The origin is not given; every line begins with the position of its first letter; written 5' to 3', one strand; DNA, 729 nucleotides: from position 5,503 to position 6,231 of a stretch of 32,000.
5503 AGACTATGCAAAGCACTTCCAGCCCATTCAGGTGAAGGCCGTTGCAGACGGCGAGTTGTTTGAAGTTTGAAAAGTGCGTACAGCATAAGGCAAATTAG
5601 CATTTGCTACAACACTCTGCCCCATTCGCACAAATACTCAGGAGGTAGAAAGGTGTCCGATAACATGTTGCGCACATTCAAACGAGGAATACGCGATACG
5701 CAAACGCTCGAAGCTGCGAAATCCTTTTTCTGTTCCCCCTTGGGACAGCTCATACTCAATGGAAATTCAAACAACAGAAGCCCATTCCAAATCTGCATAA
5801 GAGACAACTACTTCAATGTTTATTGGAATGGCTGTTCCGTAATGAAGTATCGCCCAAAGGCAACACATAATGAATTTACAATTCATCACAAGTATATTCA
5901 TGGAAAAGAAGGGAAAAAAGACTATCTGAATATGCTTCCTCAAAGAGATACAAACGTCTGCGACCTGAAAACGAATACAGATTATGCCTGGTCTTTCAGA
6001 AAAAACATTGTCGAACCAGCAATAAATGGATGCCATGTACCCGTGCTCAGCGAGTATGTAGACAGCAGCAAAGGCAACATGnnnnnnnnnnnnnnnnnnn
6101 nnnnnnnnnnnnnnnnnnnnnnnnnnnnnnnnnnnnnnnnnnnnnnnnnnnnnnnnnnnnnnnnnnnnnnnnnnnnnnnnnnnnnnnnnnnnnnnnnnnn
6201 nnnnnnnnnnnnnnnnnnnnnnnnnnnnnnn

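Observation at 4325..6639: Beta-CASP MBL nuclease plus an unrecognised PD-(D/E)xK-like protein: candidate two-gene defence system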

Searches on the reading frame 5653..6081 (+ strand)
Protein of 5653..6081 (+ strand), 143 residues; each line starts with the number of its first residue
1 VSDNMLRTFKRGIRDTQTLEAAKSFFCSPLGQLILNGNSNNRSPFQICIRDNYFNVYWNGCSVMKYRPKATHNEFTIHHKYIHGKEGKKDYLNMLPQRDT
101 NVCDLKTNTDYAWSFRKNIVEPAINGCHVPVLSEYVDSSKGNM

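Call 88: predict_structure(alignment_id=A4)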
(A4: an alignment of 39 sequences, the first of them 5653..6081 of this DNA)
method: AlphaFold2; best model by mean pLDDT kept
length: 143 residues; sequences in the alignment: 39
mean_pLDDT: 86.8   pTM: 0.81
mean pLDDT of the five models: 86.8, 85.6, 85.2, 84.7, 69.6
residues with pLDDT >= 90: 78; 70-90: 51; 50-70: 9; < 50: 5
segments of 3 or more residues with pLDDT < 50: 140-143
pLDDT, mean of each block of 10 residues (from residue 1): 66 87 93 90 91 93 92 93 90 86 91 94 90 74 40
secondary structure, 60 per line:
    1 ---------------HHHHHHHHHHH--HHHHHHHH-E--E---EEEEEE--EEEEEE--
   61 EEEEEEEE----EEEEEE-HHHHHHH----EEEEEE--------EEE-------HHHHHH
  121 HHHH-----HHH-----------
elements in order: H16-26 H29-36 E45-50 E53-58 E61-68 E73-78 H80-86 E91-96 E105-107 H115-124

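Call 91: fold_search(model_id=the predicted structure, library=pdb)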
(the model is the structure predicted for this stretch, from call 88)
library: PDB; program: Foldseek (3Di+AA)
matches with E <= 10: 45; with E <= 0.001: 0
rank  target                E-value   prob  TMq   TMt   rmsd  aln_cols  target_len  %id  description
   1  2pr1_A                9.5e-01  0.05  0.16  0.15  14.7       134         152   13  Crystal structure of the Bacillus subtilis N-acetyltransferase YlbP protein in complex with Coenzyme-A (released 2007-05-15)
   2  2i8d_A                1.4e+00  0.38  0.32  0.37   3.8        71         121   15  Crystal structure of an uncharacterized conserved protein of COG5646 (ZP_00384875.1) from Lactobacillus casei ATCC 334 (released 2006-09-19)
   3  3t3t_A                1.9e+00  0.15  0.32  0.36   6.9       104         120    8  1.38 A structure of human frataxin variant Q148G (released 2011-08-10)
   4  2oc6_A                2.6e+00  0.20  0.26  0.30   5.8        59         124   10  Crystal structure of a protein from the duf1801 family (ydhg, bsu05750) from bacillus subtilis at 1.75 A resolution (released 2007-01-16)
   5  7g2m_A                3.7e+00  0.03  0.17  0.05  12.8       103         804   14  Crystal Structure of rat Autotaxin in complex with 5-fluoro-6-[2-[3-[2-[(5-methyltetrazol-2-yl)methyl]-4-(trifluoromet (released 2024-12-18)
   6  7g4r_A                3.9e+00  0.06  0.18  0.05   8.5        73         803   10  Crystal Structure of rat Autotaxin in complex with (3-chloro-5-methylsulfonylphenyl)methyl rac-(3aR,8aS)-2-(1H-benzotr (released 2024-12-18)
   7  7g59_A                3.9e+00  0.03  0.16  0.05  13.2       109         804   11  Crystal Structure of rat Autotaxin in complex with [2-fluoro-4-(2,2,2-trifluoroethoxy)phenyl]methyl 2-(4,5,6,7-tetrahy (released 2024-12-18)
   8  2fki_MODEL_1_A        4.6e+00  0.08  0.23  0.28   9.6        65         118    6  NMR Structure of Protein yjbR from Escherichia coli; Northeast Structural Genomics Consortium Target ER226 (released 2006-02-28)
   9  7g63_A                4.9e+00  0.02  0.15  0.05  11.4       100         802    7  Crystal Structure of rat Autotaxin in complex with [4-cyano-2-(2,2-dimethylpropanoylamino)phenyl]methyl (3aS,6aS)-2-(1 (released 2024-12-18)
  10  4yxb_B                4.9e+00  0.01  0.13  0.12  19.0       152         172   10  FliM(SPOA)::FliN fusion protein (released 2015-06-03)
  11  9t2w_A                5.5e+00  0.12  0.27  0.30   5.6        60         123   13  YdhG-like domain-containing protein (Frataxin) from Listeria monocytogenes (released 2025-11-19)
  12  7g6f_A                5.5e+00  0.04  0.15  0.05  11.6        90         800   13  Crystal Structure of rat Autotaxin in complex with (3R)-3-[[2-[6-(4-acetylpiperazin-1-yl)-4-oxoquinazolin-3-yl]acetyl] (released 2024-12-18)
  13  8pvv_C                5.9e+00  0.01  0.12  0.10  14.8       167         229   14  Archaeoglobus fulgidus AfAgo complex with AfAgo-N protein (fAfAgo) bound with 30 nt RNA guide and 51 nt DNA target (released 2024-01-24)
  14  1ekg                  6.2e+00  0.07  0.32  0.36   5.7        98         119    8  MATURE HUMAN FRATAXIN (released 2000-11-08)
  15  8pk8_E                6.6e+00  0.07  0.32  0.36   6.9       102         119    8  Structure of the human mitochondrial iron-sulfur cluster biosynthesis complex during persulfide transfer (persulfide o (released 2024-05-01)
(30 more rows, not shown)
